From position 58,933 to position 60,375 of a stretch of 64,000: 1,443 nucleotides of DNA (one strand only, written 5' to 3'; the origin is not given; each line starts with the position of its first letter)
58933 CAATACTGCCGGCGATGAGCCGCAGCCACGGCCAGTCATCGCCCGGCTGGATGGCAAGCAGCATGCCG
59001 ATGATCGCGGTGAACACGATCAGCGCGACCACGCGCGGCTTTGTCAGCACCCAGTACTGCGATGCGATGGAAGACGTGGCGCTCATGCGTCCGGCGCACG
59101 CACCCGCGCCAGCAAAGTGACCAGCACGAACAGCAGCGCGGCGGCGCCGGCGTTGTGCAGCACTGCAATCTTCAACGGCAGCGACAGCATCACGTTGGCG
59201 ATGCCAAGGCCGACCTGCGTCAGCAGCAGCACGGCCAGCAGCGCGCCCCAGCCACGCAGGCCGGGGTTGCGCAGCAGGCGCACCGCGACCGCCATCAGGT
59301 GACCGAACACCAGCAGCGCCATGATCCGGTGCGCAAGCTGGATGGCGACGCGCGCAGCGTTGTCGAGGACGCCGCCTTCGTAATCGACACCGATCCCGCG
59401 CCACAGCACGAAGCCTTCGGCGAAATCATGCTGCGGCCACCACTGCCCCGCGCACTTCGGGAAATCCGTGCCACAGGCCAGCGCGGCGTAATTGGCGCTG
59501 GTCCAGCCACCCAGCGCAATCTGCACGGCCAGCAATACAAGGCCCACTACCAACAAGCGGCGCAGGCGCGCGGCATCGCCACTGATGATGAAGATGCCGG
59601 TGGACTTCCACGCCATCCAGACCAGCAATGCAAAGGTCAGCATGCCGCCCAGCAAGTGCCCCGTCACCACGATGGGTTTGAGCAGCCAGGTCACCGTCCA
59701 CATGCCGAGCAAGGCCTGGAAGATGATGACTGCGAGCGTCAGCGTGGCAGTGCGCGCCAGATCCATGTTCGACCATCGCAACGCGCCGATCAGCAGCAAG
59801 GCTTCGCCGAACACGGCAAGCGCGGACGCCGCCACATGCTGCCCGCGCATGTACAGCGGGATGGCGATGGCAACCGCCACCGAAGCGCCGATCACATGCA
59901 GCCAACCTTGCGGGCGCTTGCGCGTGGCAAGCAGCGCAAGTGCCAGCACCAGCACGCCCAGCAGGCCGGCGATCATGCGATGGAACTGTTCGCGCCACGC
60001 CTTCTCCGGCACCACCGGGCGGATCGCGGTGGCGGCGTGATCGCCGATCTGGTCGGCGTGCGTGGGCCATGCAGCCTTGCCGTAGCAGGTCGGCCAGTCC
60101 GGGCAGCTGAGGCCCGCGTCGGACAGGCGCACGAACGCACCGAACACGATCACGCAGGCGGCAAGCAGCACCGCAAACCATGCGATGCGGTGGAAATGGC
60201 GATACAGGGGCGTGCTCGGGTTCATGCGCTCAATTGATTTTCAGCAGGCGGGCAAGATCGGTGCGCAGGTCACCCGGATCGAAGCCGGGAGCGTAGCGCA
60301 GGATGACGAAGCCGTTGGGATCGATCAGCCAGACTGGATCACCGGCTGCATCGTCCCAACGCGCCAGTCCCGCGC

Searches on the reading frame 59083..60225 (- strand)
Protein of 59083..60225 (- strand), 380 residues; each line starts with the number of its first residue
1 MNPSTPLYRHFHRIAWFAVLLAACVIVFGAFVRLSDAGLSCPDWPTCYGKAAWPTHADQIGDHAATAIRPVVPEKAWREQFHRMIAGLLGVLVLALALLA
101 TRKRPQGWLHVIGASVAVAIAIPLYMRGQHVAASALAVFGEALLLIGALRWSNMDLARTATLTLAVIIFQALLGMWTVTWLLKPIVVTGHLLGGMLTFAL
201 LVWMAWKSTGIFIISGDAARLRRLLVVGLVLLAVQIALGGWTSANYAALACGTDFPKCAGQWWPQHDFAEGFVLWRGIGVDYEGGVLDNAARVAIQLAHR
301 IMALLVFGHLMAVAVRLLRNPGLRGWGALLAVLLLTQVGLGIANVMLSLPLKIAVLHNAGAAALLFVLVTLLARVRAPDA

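Call 72: search_protein_families(library=pfam, proteins=[window:59083-60225:-], max_evalue=0.00001)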
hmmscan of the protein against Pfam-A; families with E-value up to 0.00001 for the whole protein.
window:59083-60225:- (380 aa): 1 family
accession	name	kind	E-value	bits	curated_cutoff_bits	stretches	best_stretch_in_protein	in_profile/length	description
PF02628.20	COX15-CtaA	-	5.5e-64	216.7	29.9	1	13-369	2-322/322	Cytochrome oxidase assembly protein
